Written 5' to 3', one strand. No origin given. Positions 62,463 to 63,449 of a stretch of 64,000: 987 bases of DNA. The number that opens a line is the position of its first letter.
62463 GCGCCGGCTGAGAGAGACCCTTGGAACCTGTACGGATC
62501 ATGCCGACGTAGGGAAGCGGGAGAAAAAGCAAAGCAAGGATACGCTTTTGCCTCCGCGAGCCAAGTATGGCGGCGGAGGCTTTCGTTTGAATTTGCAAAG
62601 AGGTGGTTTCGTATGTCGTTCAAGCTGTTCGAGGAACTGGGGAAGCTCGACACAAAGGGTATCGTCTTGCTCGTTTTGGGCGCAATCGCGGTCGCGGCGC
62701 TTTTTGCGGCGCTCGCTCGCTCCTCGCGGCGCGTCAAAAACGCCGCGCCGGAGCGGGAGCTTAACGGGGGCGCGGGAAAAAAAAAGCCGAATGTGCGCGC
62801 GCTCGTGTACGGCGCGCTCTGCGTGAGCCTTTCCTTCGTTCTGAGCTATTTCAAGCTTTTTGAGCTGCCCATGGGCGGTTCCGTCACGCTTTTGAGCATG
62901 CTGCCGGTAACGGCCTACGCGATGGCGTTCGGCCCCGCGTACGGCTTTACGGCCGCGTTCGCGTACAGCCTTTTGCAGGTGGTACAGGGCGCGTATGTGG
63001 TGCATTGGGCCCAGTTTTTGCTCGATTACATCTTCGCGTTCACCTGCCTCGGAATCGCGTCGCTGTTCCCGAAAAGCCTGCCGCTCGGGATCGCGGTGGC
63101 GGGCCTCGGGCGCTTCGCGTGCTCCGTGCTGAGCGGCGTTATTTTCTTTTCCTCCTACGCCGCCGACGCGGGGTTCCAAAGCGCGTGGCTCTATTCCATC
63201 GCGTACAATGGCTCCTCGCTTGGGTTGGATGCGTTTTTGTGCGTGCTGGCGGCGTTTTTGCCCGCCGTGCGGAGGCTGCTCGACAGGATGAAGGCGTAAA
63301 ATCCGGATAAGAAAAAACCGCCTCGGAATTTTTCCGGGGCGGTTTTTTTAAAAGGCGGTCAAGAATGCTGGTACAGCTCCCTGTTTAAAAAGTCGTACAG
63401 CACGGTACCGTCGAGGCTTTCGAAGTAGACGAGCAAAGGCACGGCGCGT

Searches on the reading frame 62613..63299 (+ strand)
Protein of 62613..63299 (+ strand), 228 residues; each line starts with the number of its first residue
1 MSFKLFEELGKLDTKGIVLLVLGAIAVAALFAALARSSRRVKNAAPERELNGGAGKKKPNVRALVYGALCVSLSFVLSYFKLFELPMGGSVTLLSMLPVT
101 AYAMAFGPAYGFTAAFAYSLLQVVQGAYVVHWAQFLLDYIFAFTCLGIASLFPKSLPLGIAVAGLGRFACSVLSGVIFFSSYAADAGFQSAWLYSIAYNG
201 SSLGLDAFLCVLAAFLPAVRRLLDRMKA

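Call 75: search_protein_families(library=pfam, proteins=[window:62613-63299:+], max_evalue=0.00001)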
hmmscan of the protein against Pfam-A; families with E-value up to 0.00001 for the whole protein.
window:62613-63299:+ (228 aa): 1 family
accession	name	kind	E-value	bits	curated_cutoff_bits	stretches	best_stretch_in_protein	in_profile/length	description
PF09515.15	Thia_YuaJ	-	6.2e-37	127.8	25.8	1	64-218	1-169/177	Thiamine transporter protein (Thia_YuaJ)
